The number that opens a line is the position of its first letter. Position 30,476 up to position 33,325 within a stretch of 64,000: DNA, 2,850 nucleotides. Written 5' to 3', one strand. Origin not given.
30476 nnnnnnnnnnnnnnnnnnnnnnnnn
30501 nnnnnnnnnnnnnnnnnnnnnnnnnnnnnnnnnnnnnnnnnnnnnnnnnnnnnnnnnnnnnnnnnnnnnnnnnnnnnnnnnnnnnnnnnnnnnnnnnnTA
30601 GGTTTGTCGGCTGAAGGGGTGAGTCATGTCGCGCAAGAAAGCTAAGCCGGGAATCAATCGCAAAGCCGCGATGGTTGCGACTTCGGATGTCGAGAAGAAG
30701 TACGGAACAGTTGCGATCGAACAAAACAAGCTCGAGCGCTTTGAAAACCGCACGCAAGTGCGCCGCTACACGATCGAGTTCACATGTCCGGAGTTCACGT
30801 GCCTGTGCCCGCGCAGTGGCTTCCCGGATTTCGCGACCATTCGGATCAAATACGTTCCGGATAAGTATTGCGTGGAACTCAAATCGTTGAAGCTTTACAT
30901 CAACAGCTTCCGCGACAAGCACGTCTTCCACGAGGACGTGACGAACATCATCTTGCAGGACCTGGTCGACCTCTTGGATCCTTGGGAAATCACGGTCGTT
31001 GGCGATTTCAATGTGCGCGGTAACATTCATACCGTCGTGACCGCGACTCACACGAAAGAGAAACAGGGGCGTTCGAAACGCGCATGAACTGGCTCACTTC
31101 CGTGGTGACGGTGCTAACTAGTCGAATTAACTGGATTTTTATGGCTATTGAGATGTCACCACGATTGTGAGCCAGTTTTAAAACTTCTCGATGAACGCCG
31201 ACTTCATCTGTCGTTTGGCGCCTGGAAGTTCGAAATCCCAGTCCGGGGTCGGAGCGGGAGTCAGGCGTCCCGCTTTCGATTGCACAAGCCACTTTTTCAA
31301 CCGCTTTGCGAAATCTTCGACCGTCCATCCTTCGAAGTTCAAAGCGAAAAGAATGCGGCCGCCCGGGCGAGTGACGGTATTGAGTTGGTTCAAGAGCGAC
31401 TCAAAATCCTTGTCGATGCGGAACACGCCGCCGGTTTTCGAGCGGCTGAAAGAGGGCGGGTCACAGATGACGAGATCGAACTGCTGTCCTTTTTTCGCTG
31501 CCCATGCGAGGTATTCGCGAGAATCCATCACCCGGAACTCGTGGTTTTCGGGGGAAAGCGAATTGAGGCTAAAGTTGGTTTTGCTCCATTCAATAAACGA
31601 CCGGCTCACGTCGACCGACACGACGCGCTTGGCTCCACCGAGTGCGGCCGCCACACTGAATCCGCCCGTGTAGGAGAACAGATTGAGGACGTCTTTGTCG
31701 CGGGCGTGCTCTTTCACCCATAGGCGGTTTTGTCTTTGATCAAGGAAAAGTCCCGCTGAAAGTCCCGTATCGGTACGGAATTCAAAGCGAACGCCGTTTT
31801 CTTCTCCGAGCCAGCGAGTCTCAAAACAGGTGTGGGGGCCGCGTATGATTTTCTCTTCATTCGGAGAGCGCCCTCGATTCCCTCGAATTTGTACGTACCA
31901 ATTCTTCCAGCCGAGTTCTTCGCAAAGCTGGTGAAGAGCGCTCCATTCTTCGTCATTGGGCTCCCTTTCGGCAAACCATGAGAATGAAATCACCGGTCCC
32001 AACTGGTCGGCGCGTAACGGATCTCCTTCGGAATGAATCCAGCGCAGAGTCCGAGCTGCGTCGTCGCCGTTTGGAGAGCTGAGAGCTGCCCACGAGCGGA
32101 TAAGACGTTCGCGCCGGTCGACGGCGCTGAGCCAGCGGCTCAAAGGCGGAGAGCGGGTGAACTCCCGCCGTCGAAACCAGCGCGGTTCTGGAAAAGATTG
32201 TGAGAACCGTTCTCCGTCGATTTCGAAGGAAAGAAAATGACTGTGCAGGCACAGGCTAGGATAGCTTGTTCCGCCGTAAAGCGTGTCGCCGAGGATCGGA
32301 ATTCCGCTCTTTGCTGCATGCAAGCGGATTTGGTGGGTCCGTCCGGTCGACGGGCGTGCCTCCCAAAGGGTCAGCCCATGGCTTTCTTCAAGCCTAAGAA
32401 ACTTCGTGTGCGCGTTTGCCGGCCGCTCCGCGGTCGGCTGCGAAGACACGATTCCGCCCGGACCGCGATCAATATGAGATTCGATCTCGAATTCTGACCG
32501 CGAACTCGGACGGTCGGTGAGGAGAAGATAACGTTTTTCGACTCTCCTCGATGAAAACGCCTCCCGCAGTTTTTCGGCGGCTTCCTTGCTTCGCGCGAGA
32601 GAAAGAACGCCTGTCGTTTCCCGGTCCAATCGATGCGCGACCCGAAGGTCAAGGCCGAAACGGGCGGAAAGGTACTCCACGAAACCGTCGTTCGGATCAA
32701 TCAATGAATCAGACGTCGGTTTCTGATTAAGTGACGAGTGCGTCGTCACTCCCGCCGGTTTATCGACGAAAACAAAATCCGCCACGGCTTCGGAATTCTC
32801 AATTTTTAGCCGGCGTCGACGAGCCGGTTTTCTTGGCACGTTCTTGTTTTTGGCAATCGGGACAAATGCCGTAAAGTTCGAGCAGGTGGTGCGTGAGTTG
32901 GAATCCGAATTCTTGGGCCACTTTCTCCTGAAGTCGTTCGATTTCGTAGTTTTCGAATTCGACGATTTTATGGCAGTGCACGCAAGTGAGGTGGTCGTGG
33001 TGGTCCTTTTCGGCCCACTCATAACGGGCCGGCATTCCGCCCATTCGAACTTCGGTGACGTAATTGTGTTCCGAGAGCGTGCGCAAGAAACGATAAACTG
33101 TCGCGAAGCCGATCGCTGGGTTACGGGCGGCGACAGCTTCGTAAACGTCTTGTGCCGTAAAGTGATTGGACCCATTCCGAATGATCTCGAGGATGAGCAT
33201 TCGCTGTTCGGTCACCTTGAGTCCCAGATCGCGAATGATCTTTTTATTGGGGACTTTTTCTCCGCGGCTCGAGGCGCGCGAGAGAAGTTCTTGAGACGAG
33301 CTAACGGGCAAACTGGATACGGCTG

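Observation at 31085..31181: Repeat arms abut or contain the stop codons of seven neighbouring genes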

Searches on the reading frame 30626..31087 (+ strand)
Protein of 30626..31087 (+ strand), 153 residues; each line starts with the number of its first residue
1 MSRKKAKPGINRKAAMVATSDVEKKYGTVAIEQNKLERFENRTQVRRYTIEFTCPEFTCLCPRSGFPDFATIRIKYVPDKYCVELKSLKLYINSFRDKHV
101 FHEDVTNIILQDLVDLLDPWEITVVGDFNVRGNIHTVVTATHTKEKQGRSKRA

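Call 13: find_encoding_contigs(protein=window:30626-31087:+, flank=3000, max_places=6)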
Protein window:30626-31087:+ (153 aa): 3 contigs read that carry it; 3 places shown.
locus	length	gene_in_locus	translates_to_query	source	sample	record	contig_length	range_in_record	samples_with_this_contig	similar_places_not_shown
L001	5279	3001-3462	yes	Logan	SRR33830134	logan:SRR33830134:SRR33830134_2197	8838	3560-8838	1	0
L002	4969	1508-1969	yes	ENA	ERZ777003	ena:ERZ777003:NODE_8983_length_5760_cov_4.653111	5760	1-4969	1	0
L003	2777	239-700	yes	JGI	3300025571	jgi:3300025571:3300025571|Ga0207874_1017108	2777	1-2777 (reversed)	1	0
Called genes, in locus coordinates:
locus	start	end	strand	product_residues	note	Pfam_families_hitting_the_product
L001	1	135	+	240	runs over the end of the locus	PF00588:SpoU_methylase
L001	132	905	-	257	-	PF10973:DUF2799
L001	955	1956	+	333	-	PF13439:Glyco_transf_4 (weak), PF00534:Glycos_transf_1, PF13692:Glyco_trans_1_4, PF13524:Glyco_trans_1_2 (weak)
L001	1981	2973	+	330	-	PF00288:GHMP_kinases_N, PF08544:GHMP_kinases_C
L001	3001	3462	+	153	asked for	PF14489:QueF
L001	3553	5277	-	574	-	?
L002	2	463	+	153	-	?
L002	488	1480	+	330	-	PF00288:GHMP_kinases_N, PF08544:GHMP_kinases_C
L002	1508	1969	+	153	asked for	PF14489:QueF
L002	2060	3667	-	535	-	PF00849:PseudoU_synth_2, PF10672:Methyltrans_SAM, PF03602:Cons_hypoth95, PF13847:Methyltransf_31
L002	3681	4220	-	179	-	PF01475:FUR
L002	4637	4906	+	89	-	-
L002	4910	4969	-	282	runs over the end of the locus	?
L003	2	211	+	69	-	?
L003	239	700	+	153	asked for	PF14489:QueF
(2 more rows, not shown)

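Call 28: search_protein_families(library=pfam, proteins=[window:30626-31087:+], max_evalue=0.01)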
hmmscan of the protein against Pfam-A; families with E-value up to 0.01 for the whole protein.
window:30626-31087:+ (153 aa): 3 families
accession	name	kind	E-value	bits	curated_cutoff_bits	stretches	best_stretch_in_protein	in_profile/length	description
PF14489.11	QueF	-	7.9e-35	119.4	27.3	1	67-146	1-80/81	QueF-like protein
PF14819.11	QueF_N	-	0.00012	22.8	25.6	1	64-115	48-101/111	Nitrile reductase, 7-cyano-7-deazaguanine-reductase N-term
PF01227.27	GTP_cyclohydroI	-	0.00099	19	27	1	55-125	65-135/179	GTP cyclohydrolase I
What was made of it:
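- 30626..31087 (+): queF. Its TGA stop (31085-31087) is made of the element's terminal TG plus the first A of AACTGG. The protein is 7 aa longer than its closest orthologues. Pfam QueF (call 28).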

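Call 33: find_homologous_proteins(query=window:30626-31087:+, max_evalue=1e-20)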
Query window:30626-31087:+ (153 aa): 7976 proteins with E <= 1e-20 among 8000 candidates; the best 120 are listed.
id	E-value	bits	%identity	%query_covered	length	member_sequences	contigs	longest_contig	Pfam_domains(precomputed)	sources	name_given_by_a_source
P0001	2.2e-88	312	95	95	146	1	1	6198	PF14489.12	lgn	-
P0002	9.9e-81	287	88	95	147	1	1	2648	PF14489.12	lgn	-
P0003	1.7e-78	279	85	93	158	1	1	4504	PF14489.12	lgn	-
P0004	5.6e-77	275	86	88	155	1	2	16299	PF14489.12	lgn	-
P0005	6.8e-77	274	92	86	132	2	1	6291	PF14489.12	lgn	-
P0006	1.3e-75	270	83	93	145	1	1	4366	PF14489.12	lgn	-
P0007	3.1e-75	269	82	94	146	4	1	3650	PF14489.12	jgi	jgi:7-cyano-7-deazaguanine reductase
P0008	8.5e-75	267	89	84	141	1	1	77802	PF14489.12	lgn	-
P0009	1.2e-74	267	81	93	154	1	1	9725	PF14489.12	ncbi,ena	-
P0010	2.4e-74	266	83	87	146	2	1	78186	PF14489.12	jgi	jgi:7-cyano-7-deazaguanine reductase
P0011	3.8e-74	265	76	96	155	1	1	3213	PF14489.12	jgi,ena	-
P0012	5.4e-74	265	91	81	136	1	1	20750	PF14489.12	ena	-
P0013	1.4e-73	264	89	81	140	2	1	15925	PF14489.12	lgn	-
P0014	1.6e-73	263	80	93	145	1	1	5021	PF14489.12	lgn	-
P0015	3.3e-73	262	85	84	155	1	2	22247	PF14489.12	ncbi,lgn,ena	-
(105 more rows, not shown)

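Call 35: find_encoding_contigs(protein=P0001, flank=2500, max_places=3)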
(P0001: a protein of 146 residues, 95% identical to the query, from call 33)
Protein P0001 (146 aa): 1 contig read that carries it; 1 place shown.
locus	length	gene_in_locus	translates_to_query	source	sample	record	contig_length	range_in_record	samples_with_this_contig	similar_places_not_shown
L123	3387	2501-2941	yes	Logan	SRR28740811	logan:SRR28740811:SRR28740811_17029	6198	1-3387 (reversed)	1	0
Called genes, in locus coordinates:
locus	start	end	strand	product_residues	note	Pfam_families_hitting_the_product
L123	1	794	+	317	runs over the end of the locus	PF00106:adh_short (faint), PF01073:3Beta_HSD, PF01370:Epimerase, PF02719:Polysacc_synt_2, PF04321:RmlD_sub_bind, PF13460:NAD_binding_10, PF16363:GDP_Man_Dehyd, PF07993:NAD_binding_4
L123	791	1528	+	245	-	PF00483:NTP_transferase, PF12804:NTP_transf_3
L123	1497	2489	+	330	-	PF00288:GHMP_kinases_N, PF08544:GHMP_kinases_C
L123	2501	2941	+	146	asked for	PF14489:QueF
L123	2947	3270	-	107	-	-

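Call 36: find_encoding_contigs(protein=P0002, flank=2500, max_places=3)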
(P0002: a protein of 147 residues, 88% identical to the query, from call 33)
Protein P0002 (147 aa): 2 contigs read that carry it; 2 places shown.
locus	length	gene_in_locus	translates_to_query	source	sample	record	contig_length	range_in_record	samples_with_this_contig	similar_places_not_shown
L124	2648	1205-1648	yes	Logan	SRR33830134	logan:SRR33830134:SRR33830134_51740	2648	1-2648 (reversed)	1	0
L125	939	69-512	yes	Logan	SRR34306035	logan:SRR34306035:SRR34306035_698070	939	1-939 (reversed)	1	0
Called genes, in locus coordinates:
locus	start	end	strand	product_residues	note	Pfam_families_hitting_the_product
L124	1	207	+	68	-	?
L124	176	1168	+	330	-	PF00288:GHMP_kinases_N, PF08544:GHMP_kinases_C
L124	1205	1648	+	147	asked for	PF14489:QueF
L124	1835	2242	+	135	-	-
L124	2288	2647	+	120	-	?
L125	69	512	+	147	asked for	PF14489:QueF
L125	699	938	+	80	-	?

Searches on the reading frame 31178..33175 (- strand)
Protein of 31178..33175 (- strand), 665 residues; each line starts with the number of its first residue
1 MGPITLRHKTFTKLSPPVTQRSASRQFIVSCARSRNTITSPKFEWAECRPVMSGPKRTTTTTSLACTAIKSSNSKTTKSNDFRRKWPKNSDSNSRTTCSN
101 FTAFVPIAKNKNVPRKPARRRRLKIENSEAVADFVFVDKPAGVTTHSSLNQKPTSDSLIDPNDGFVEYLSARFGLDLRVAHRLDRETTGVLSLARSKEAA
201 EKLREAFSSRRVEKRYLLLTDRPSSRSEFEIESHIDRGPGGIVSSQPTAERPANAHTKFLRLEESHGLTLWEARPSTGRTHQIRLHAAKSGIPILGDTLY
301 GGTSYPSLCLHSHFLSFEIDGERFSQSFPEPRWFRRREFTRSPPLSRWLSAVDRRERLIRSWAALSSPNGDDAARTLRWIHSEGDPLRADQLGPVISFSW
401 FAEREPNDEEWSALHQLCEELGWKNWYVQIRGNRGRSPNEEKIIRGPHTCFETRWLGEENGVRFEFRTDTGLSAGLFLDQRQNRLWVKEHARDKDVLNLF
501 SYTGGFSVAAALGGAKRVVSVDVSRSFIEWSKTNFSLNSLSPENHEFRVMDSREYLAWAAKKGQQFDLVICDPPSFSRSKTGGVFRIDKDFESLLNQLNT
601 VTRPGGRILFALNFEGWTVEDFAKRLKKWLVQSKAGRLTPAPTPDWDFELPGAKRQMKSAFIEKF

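Call 28: search_protein_families(library=pfam, proteins=[window:31178-33175:-], max_evalue=0.01)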
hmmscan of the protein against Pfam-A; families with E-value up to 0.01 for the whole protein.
window:31178-33175:- (665 aa): 9 families
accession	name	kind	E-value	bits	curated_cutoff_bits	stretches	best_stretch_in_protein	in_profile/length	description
PF10672.15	Methyltrans_SAM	-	9.8e-32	110.8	27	1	452-615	83-241/286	S-adenosylmethionine-dependent methyltransferase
PF00849.27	PseudoU_synth_2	-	2.6e-25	89.9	26.8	1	133-288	1-151/152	RNA pseudouridylate synthase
PF13847.12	Methyltransf_31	-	2.7e-08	34.1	27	1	493-611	4-110/145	Methyltransferase domain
PF03602.21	Cons_hypoth95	-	6e-08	33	24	1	486-574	35-122/182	Conserved hypothetical protein 95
PF01728.25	FtsJ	-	2.8e-05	24.6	24.1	1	492-576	21-102/181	FtsJ-like methyltransferase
PF13649.12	Methyltransf_25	-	9.7e-05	23.4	27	1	501-606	6-97/97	Methyltransferase domain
PF06325.19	PrmA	-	0.00042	20.4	22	1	495-571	164-232/296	Ribosomal protein L11 methyltransferase (PrmA)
PF02475.24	TRM5-TYW2_MTfase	-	0.00093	19.6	28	1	483-561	26-100/164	TRM5/TYW2 methyltransferase domain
PF08241.18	Methyltransf_11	-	0.0016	19.5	21.2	1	506-610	10-95/95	Methyltransferase domain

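Call 65: search_protein_representatives(protein=window:31181-32785:-)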
Query: 535 residues. Proteins with E-value up to 0.001 (for the whole library): 42981; up to 1e-10: 14718; up to 1e-30: 599. The best 150 are listed.
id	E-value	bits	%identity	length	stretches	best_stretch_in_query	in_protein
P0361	1.8e-153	528.6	49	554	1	3-532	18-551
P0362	4.8e-149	514.0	50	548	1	4-532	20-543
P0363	2.3e-142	491.9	49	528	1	1-534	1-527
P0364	1.9e-129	449.3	45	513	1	4-533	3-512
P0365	1.1e-128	446.9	47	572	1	6-533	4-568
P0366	1.2e-124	433.5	46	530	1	4-532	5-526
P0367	1.1e-122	427.0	45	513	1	4-534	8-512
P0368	6.7e-118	411.2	46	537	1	6-534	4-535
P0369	1.1e-114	400.6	44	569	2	72-533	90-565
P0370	6.3e-114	398.1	43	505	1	5-535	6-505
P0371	7.3e-114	397.9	49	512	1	53-534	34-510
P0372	6.5e-112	391.5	43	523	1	3-534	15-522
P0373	4.4e-110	385.4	42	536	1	30-535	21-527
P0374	1.1e-109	384.1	43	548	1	2-534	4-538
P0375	1.2e-109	384.0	45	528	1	5-528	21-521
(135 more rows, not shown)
